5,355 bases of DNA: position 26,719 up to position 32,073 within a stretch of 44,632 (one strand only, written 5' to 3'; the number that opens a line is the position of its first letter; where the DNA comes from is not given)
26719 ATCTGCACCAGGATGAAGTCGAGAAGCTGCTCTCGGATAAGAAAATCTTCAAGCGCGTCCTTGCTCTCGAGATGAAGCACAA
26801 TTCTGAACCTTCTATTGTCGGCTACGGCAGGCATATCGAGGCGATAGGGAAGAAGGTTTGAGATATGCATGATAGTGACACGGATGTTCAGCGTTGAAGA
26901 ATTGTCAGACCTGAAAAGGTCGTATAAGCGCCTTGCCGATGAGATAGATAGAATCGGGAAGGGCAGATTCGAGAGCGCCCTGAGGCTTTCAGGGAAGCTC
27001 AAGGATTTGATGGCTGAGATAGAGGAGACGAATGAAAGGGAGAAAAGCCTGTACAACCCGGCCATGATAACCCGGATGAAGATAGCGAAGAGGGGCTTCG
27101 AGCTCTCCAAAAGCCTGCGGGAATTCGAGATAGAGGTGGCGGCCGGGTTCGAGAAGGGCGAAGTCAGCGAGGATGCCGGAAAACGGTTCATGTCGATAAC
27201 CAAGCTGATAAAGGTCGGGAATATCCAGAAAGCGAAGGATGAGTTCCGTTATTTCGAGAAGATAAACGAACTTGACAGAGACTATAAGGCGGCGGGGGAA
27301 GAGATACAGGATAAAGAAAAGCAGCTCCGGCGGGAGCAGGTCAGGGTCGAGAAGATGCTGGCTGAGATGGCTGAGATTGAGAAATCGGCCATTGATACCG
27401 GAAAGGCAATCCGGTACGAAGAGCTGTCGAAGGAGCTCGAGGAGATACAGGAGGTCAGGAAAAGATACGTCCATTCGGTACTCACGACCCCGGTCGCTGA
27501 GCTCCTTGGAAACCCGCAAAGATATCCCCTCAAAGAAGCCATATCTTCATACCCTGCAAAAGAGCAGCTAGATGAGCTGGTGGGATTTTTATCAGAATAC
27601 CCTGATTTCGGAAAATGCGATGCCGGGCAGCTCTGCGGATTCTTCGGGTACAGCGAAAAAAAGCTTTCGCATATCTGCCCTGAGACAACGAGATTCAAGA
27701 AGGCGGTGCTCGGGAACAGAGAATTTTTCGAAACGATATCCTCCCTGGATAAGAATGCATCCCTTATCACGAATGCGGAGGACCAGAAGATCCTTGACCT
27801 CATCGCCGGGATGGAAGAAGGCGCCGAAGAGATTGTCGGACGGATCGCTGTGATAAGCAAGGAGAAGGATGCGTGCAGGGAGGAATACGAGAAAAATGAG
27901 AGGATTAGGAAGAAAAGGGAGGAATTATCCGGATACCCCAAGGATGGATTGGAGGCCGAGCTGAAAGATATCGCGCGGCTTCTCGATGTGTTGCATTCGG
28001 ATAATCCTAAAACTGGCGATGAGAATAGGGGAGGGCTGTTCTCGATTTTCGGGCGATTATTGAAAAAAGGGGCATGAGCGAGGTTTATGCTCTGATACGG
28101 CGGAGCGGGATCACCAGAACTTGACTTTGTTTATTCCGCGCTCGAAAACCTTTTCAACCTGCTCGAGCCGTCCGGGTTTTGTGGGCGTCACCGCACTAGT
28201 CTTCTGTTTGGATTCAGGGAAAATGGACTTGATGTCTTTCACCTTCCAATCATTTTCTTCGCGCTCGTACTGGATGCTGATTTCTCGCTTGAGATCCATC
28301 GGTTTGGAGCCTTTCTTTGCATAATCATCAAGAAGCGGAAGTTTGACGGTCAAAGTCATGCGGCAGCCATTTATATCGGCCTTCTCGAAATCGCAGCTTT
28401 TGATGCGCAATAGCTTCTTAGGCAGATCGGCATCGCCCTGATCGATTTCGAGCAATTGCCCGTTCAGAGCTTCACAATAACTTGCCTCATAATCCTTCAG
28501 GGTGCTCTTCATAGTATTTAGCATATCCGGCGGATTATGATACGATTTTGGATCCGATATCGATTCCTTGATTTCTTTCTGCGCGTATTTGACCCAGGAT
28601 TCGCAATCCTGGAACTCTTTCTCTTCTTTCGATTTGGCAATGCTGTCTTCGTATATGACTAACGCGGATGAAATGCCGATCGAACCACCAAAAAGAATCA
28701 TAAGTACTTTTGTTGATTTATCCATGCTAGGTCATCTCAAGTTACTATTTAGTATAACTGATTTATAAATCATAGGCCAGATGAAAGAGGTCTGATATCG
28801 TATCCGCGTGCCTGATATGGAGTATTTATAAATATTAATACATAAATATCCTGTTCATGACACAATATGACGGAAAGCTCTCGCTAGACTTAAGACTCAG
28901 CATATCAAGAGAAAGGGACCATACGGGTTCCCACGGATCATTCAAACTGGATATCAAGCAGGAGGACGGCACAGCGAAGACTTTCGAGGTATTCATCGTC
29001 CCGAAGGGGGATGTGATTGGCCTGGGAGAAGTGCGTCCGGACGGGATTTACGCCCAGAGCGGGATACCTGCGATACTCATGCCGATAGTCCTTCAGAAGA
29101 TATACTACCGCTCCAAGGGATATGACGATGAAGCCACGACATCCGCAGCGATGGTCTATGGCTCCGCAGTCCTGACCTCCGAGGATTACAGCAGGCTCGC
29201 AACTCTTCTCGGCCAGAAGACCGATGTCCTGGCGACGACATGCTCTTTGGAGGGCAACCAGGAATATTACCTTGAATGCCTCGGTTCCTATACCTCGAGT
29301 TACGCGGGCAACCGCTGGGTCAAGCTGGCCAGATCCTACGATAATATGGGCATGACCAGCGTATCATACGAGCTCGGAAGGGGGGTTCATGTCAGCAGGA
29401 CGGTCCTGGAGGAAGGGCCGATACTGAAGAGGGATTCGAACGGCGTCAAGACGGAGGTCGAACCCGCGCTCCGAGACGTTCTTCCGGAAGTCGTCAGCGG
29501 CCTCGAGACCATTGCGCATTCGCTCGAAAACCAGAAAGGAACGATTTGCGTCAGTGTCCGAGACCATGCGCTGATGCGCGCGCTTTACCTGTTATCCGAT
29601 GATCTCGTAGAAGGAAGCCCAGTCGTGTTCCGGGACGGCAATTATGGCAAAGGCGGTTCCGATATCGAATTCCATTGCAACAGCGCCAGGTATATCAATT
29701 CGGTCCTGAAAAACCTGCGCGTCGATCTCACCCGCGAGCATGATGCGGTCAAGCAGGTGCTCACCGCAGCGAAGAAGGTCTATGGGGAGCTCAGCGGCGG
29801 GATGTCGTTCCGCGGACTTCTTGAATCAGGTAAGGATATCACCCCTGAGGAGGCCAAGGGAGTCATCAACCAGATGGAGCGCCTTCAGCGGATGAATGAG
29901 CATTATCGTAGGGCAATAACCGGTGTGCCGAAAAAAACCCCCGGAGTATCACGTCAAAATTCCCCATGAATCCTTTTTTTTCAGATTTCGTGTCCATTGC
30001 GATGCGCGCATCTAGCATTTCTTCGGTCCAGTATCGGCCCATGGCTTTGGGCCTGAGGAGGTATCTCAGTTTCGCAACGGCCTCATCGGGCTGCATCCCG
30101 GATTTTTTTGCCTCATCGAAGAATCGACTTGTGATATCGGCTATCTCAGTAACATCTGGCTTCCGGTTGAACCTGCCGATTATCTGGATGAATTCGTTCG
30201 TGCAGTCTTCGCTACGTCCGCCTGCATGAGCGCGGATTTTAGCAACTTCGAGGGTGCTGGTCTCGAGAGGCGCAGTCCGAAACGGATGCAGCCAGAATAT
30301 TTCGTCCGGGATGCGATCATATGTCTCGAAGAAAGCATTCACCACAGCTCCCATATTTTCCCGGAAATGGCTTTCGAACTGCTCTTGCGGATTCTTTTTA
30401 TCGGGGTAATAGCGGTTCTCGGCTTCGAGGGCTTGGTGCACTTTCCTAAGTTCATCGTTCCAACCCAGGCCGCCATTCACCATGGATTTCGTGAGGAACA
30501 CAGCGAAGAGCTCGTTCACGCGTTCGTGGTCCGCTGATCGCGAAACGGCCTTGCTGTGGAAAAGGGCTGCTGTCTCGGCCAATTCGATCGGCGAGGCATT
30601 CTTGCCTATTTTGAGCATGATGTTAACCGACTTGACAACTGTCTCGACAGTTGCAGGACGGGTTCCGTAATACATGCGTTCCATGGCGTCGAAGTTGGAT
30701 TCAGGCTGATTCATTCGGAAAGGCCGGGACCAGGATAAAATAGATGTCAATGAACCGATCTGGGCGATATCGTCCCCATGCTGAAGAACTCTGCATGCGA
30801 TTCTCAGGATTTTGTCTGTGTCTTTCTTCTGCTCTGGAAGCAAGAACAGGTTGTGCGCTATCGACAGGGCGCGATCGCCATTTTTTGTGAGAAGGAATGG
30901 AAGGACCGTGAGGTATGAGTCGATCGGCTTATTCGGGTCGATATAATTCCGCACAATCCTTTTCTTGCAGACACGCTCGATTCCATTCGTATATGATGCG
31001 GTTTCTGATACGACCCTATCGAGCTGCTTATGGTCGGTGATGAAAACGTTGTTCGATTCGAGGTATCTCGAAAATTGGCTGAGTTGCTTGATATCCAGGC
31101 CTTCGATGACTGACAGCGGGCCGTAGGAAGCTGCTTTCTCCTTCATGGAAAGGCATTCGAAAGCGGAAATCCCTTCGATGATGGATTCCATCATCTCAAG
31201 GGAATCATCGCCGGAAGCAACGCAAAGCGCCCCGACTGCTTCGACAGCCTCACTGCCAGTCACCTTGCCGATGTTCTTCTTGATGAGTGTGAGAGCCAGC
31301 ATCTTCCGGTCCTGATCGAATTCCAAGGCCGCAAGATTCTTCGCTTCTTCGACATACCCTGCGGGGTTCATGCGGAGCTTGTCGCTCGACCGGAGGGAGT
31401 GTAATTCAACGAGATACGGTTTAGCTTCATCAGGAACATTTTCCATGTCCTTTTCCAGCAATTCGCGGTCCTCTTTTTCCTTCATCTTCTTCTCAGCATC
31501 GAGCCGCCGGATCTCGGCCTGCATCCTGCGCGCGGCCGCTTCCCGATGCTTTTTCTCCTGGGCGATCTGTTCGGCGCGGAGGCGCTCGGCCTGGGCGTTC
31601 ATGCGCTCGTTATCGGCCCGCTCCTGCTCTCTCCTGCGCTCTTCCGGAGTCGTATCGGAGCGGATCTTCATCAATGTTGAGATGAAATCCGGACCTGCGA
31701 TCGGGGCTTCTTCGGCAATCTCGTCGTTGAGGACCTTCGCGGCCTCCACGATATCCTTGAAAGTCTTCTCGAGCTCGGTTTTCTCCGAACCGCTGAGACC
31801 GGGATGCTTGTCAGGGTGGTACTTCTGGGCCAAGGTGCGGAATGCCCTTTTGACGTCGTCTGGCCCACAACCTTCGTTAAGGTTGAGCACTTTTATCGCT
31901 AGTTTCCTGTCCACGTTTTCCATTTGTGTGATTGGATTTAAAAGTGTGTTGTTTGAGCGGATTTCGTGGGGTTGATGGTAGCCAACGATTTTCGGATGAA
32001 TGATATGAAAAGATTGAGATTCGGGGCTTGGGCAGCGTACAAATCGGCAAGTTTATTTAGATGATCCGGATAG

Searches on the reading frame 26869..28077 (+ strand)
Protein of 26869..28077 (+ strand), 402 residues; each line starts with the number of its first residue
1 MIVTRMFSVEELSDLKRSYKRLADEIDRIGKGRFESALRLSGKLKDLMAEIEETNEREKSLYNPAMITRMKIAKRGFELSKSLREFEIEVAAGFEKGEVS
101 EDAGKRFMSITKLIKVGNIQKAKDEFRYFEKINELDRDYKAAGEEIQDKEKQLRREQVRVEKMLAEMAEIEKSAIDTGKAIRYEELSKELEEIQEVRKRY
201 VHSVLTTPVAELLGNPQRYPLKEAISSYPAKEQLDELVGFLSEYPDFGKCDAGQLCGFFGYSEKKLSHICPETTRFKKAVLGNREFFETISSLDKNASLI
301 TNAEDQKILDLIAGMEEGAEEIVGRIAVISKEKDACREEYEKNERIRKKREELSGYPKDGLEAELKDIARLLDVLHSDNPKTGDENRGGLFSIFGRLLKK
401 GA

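Call 26: search_protein_families(library=pfam, proteins=[window:26869-28077:+], max_evalue=0.01)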
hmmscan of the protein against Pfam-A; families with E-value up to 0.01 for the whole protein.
window:26869-28077:+ (402 aa): 1 family
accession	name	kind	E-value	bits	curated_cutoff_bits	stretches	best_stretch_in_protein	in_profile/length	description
PF23432.1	DUF7118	-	7.8e-08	32.3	27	1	109-291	86-262/357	Domain of unknown function (DUF7118)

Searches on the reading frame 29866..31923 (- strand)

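Call 26: search_protein_families(library=pfam, proteins=[window:29866-31923:-], max_evalue=0.01)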
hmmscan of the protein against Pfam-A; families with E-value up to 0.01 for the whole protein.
window:29866-31923:- (685 aa): 2 families
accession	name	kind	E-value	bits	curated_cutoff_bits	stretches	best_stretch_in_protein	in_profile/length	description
PF00226.36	DnaJ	-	1.5e-13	51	27.8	1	11-68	4-56/63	DnaJ domain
PF14303.12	NAM-associated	-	0.0074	17.6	27.7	0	90-171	72-155/162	No apical meristem-associated C-terminal domain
